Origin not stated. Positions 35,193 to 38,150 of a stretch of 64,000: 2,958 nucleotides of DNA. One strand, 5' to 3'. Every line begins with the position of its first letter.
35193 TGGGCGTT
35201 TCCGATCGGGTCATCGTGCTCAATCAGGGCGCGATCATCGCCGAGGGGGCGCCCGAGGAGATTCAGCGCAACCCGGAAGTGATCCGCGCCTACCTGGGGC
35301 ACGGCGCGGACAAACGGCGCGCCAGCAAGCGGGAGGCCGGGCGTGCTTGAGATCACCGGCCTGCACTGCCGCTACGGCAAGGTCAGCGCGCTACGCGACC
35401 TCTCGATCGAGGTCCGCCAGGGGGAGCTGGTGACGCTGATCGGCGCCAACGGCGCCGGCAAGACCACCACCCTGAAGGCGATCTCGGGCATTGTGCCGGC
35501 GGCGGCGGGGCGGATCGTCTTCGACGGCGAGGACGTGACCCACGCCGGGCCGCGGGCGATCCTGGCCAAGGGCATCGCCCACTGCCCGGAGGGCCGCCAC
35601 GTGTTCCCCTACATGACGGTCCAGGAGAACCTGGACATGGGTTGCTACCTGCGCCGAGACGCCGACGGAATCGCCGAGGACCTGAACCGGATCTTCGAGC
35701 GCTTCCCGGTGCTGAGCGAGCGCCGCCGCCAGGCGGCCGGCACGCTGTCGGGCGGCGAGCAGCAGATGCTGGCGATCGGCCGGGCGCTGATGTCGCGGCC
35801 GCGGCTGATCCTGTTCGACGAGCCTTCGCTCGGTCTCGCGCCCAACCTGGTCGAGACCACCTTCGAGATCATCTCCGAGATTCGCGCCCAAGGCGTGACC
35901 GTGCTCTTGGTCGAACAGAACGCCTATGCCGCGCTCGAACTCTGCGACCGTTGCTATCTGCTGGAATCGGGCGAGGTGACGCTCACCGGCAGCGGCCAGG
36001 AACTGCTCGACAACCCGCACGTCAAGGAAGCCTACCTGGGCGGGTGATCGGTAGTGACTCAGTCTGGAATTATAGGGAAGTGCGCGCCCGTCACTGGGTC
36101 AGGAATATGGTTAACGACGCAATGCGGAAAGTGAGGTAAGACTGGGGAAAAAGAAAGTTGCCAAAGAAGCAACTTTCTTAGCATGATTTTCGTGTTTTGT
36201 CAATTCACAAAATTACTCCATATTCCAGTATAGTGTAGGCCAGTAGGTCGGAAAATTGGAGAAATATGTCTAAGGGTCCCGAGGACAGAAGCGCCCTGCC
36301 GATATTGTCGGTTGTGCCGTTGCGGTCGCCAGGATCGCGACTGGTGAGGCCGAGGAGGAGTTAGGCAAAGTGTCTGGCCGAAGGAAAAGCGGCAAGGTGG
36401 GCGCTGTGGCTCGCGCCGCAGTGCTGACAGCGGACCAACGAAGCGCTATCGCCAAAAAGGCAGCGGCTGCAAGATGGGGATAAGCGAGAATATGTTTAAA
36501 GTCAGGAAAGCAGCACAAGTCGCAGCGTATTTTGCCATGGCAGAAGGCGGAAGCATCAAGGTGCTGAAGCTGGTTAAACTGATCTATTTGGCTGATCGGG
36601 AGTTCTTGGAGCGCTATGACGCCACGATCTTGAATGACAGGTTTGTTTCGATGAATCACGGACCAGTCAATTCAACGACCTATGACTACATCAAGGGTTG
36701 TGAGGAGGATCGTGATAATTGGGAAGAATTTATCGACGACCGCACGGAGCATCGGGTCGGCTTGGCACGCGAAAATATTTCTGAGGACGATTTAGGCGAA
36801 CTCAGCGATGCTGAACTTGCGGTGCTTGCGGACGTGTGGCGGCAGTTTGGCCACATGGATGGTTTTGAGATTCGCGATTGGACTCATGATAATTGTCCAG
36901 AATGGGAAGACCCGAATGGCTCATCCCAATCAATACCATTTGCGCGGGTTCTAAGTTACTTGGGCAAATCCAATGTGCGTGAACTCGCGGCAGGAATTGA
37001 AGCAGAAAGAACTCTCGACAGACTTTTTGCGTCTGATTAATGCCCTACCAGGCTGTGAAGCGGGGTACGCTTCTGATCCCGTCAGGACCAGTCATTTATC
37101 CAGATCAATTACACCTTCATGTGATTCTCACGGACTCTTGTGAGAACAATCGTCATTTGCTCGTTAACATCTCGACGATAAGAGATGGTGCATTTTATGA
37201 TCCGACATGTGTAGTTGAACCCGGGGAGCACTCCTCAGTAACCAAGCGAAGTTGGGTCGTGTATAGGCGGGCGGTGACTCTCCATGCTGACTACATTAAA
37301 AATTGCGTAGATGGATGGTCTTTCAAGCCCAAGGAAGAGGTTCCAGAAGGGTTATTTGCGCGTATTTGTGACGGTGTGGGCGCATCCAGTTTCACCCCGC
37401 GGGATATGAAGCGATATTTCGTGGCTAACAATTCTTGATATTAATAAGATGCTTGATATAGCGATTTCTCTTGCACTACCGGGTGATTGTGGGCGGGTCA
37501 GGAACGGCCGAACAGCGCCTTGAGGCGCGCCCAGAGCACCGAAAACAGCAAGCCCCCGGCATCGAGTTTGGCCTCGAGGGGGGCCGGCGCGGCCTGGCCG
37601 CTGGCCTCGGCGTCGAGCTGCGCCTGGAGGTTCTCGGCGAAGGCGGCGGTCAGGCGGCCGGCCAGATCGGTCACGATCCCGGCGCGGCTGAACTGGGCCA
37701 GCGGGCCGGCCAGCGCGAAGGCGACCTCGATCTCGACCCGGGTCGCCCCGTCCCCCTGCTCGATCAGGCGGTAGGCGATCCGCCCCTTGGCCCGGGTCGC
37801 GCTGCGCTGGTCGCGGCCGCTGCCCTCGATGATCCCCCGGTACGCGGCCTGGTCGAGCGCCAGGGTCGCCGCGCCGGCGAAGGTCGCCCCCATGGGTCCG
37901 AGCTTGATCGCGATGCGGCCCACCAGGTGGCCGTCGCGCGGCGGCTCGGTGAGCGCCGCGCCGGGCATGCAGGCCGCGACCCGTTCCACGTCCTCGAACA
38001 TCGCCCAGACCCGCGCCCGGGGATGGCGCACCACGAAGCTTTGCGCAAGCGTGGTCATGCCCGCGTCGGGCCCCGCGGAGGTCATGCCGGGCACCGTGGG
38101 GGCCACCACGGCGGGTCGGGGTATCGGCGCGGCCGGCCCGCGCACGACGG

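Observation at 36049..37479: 1.4-kb low-GC islet dropped exactly between two convergent stop codons and bracketed by short direct repeats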

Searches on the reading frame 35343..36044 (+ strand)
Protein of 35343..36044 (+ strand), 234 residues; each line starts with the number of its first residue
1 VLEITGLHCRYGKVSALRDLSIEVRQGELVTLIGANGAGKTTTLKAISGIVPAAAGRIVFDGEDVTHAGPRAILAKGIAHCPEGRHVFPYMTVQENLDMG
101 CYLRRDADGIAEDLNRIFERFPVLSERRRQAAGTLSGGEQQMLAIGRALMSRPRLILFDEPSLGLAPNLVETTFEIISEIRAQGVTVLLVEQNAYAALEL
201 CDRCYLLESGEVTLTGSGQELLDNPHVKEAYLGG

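Call 6: search_protein_families(library=pfam, proteins=[window:35343-36044:+], max_evalue=0.1)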
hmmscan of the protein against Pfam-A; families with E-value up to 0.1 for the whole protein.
window:35343-36044:+ (234 aa): 18 families
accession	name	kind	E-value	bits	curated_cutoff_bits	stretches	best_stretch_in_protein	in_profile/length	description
PF00005.33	ABC_tran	-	9.2e-32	110.9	25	1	17-162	1-136/137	ABC transporter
PF13304.12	AAA_21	-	3.7e-09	37.5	27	2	30-50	2-22/304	AAA domain, putative AbiEii toxin, Type IV TA system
PF12399.14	BCA_ABC_TP_C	-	0.001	19.1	25.5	1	216-234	6-24/27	Branched-chain amino acid ATP-binding cassette transporter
PF13191.12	AAA_16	-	0.0011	20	32.6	1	9-72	4-64/167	AAA ATPase domain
PF13514.12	AAA_27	-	0.0012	18.9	22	1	10-49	10-48/206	AAA domain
PF13604.12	AAA_30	-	0.0022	18.2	27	1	28-79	19-63/191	AAA domain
PF13476.12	AAA_23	-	0.0026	18.8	27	1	18-48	11-40/201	AAA domain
PF13555.12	AAA_29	-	0.0046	17.1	27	1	22-51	17-46/61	P-loop containing region of AAA domain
PF25199.1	nSTAND_NTPase5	-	0.0057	16.9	34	1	22-47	36-61/145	Novel STAND NTPase 5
PF13175.12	AAA_15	-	0.0057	16.8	32.1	1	17-47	14-43/374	AAA ATPase domain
PF02463.25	SMC_N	-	0.0071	16.2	40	0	28-48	25-45/220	RecF/RecN/SMC N terminal domain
PF13401.12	AAA_22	-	0.025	15.3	27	1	26-69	4-33/130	AAA domain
PF09818.15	ABC_ATPase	-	0.031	13.8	23.2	0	24-48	77-100/283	P-loop domain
PF04310.18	MukB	-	0.042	14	23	1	30-52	29-52/226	MukB N-terminal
PF13558.12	SbcC_Walker_B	-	0.064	13.9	27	0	127-144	25-42/90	SbcC/RAD50-like, Walker B motif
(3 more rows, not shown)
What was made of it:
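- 35343..36047 (+): livF-type branched-chain amino-acid ABC transporter ATPase (left flank, native). Pfam ABC_tran E=9e-32 and BCA_ABC_TP_C (call 6).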

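Call 16: find_encoding_contigs(protein=window:35343-36044:+, flank=5000, max_places=10)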
Protein window:35343-36044:+ (234 aa): 10 contigs read that carry it; 10 places shown.
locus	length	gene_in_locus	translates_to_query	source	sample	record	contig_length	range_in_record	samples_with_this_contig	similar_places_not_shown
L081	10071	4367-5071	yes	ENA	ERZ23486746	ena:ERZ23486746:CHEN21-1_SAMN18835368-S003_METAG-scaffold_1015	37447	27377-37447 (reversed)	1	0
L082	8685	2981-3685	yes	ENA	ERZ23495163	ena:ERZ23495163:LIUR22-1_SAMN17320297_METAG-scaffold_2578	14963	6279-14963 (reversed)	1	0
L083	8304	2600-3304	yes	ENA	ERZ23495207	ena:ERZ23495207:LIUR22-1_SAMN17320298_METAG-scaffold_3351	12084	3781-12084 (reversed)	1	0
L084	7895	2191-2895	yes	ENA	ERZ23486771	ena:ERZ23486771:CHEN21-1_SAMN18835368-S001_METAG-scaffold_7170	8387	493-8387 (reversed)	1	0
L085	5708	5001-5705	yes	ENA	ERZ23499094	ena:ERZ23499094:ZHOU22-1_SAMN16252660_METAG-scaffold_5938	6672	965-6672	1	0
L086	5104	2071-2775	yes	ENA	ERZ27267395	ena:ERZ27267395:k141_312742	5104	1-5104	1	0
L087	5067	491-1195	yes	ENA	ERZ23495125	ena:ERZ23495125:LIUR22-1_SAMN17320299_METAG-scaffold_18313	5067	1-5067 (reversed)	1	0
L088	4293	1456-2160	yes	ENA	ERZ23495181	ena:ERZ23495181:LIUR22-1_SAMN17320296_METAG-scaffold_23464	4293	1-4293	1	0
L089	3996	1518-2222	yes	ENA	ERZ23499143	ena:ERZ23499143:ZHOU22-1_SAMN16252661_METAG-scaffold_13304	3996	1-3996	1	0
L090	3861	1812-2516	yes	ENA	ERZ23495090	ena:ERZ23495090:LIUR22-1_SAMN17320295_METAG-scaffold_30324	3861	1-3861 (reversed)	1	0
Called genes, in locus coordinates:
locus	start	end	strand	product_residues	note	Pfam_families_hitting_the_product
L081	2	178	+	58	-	?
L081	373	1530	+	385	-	PF13433:Peripla_BP_5, PF13458:Peripla_BP_6, PF01094:ANF_receptor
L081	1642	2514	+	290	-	PF02653:BPD_transp_2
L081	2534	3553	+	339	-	PF02653:BPD_transp_2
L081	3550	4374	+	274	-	PF00005:ABC_tran, PF13304:AAA_21 (weak), PF12399:BCA_ABC_TP_C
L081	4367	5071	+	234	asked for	PF00005:ABC_tran, PF13304:AAA_21 (faint)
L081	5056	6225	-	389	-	PF00111:Fer2, PF13085:Fer2_3 (weak), PF01799:Fer2_2, PF06240:COXG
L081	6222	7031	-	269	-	PF00941:FAD_binding_5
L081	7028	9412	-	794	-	PF01315:Ald_Xan_dh_C, PF02738:MoCoBD_1, PF20256:MoCoBD_2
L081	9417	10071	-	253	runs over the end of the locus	PF00392:GntR, PF07702:UTRA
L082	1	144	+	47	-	?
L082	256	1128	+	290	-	PF02653:BPD_transp_2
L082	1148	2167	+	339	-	PF02653:BPD_transp_2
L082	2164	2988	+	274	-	PF00005:ABC_tran, PF13304:AAA_21 (weak), PF12399:BCA_ABC_TP_C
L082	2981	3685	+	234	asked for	PF00005:ABC_tran, PF13304:AAA_21 (faint)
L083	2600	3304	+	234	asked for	PF00005:ABC_tran, PF13304:AAA_21 (faint)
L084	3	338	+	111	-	?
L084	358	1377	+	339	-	PF02653:BPD_transp_2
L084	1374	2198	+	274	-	PF00005:ABC_tran, PF13304:AAA_21 (weak), PF12399:BCA_ABC_TP_C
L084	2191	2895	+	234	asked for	PF00005:ABC_tran, PF13304:AAA_21 (faint)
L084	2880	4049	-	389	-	PF00111:Fer2, PF13085:Fer2_3 (weak), PF01799:Fer2_2, PF06240:COXG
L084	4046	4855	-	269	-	PF00941:FAD_binding_5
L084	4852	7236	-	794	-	PF01315:Ald_Xan_dh_C, PF02738:MoCoBD_1, PF20256:MoCoBD_2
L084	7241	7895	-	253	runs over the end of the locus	PF00392:GntR, PF07702:UTRA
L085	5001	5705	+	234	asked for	PF00005:ABC_tran, PF13304:AAA_21 (faint)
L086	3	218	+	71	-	PF02653:BPD_transp_2 (weak)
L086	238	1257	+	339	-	PF02653:BPD_transp_2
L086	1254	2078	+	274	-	PF00005:ABC_tran, PF13304:AAA_21 (weak), PF12399:BCA_ABC_TP_C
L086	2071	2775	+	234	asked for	PF00005:ABC_tran, PF13304:AAA_21 (faint)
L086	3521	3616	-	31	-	-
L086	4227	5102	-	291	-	?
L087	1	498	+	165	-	?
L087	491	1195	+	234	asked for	PF00005:ABC_tran, PF13304:AAA_21 (faint)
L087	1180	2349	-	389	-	PF00111:Fer2, PF13085:Fer2_3 (faint), PF01799:Fer2_2, PF06240:COXG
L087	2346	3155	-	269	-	PF00941:FAD_binding_5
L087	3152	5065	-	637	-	?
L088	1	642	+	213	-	?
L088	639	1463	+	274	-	PF00005:ABC_tran, PF13304:AAA_21 (weak), PF12399:BCA_ABC_TP_C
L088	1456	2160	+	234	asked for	PF00005:ABC_tran, PF13304:AAA_21 (faint)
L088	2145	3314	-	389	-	PF00111:Fer2, PF13085:Fer2_3 (weak), PF01799:Fer2_2, PF06240:COXG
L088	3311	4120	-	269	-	PF00941:FAD_binding_5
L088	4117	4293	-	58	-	?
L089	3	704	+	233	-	?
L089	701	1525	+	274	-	PF00005:ABC_tran, PF13304:AAA_21 (weak), PF12399:BCA_ABC_TP_C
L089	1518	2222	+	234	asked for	PF00005:ABC_tran, PF13304:AAA_21 (faint)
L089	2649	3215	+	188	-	PF13274:SocA_Panacea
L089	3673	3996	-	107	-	?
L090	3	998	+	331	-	?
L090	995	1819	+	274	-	PF00005:ABC_tran, PF13304:AAA_21 (weak), PF12399:BCA_ABC_TP_C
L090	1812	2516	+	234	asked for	PF00005:ABC_tran, PF13304:AAA_21 (faint)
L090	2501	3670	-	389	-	PF00111:Fer2, PF13085:Fer2_3 (weak), PF01799:Fer2_2, PF06240:COXG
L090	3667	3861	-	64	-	?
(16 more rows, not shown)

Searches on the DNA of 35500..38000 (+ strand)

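Call 82: search_rna_families(source=window, start=35500, end=38000, threshold=evalue, max_evalue=1)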
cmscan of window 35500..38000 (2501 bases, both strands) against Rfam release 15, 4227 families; matches with E-value up to 1: 1.
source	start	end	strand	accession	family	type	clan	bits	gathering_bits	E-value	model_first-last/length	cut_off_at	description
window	37757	37822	+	RF02136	HTT-AS1_3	Gene; lncRNA;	-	20.1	70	0.66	1-60/60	no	HTT antisense RNA 1 conserved region 3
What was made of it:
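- Tried and rejected: Rfam (call 82).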

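Call 96: search_dna_similar(query=L130:923-1911:+, collection=ecoli_genomes, mode=near, max_rows=5)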
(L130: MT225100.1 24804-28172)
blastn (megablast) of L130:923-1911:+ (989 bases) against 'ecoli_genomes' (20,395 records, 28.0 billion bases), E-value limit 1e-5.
Records with a match: 208; places in all: 210; records where one place covers at least 80% of the query: 206.
Genomes with a match: 208 of 5426; with a place that covers at least 80% of the query: 206. Places per genome that has any: lowest 1, median 1, highest 2. On chromosomes: 210 places; on plasmids: 0.
Best place of each record, by identity: >=99% 72; 95-99% 134; 90-95% 2.
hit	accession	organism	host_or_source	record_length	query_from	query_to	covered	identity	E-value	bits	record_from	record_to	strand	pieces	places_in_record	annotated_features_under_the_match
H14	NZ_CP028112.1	Escherichia coli O103 str. RM8385 strain RM8385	Bos taurus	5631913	1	989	100%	100.0%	0e+0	1827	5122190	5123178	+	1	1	Panacea domain-containing protein | hypothetical protein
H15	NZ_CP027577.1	Escherichia coli strain 2013C-4225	Homo sapiens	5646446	1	989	100%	100.0%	0e+0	1827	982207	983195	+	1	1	Panacea domain-containing protein | hypothetical protein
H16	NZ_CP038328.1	Escherichia coli O157:H7 strain NE 1092-2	cattle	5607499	1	989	100%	100.0%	0e+0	1827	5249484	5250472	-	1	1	Panacea domain-containing protein | hypothetical protein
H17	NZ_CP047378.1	Escherichia coli strain CAU16175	swine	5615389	1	989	100%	100.0%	0e+0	1827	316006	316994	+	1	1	Panacea domain-containing protein | hypothetical protein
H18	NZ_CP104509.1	Escherichia coli strain E2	Poultry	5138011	1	989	100%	100.0%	0e+0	1827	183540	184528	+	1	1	Panacea domain-containing protein | hypothetical protein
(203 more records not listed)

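Call 97: get_annotated_region(hit=H14, flank=1500)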
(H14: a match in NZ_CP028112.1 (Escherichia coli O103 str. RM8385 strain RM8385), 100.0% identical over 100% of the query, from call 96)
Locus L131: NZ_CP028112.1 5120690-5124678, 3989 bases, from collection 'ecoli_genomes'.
description: Escherichia coli O103 str. RM8385 chromosome, complete genome
organism: Escherichia coli O103 str. RM8385 strain RM8385 (NCBI taxid 1055540)
replicon: chromosome; assembly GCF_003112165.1
host: Bos taurus; source: feces; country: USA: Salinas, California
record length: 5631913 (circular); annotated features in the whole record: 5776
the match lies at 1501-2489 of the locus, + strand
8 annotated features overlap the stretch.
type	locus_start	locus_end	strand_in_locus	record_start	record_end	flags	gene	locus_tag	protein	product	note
CDS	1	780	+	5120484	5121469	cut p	-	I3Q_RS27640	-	DUF2713 family protein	frameshifted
CDS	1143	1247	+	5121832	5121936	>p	-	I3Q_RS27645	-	tRNA-dihydrouridine synthase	incomplete; partial in the middle of a contig; missing C-terminus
CDS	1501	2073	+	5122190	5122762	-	-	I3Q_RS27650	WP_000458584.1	Panacea domain-containing protein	-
CDS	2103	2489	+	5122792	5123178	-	-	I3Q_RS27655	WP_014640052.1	hypothetical protein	-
CDS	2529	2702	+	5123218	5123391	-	-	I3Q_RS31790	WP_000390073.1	hypothetical protein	-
CDS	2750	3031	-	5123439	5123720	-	-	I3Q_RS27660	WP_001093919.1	pyocin activator PrtN family protein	-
CDS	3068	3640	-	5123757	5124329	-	-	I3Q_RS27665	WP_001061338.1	3'-5' exonuclease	-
CDS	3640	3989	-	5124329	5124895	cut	-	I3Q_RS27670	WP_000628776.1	DUF551 domain-containing protein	-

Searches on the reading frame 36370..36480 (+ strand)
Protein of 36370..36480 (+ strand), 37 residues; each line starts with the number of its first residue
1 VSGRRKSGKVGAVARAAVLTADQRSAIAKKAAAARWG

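Call 6: search_protein_families(library=pfam, proteins=[window:36370-36480:+], max_evalue=0.1)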
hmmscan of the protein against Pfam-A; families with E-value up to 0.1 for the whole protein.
window:36370-36480:+ (37 aa): 0 families

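Call 7: search_protein_families(library=ncbifam, proteins=[window:36370-36480:+], max_evalue=0.1)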
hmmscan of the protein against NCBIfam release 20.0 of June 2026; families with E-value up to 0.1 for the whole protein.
window:36370-36480:+ (37 aa): 0 families
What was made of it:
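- On MazF/PemK endoribonuclease toxins: No Pfam or NCBIfam hit (calls 6, 7).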

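Call 8: search_protein_families(library=padloc, proteins=[window:36370-36480:+], max_evalue=0.1)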
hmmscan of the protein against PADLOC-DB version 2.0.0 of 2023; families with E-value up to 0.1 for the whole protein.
window:36370-36480:+ (37 aa): 0 families
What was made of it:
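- On Known anti-phage defence systems (PADLOC): No hit for any of the three ORFs (call 8).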

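Call 9: search_protein_families(library=phrogs, proteins=[window:36370-36480:+], max_evalue=0.1)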
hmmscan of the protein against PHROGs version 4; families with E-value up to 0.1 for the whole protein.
window:36370-36480:+ (37 aa): 1 family
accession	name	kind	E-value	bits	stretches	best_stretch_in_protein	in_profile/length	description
phrog_2384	-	unknown function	6.7e-06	26.6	1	5-36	5-36/338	-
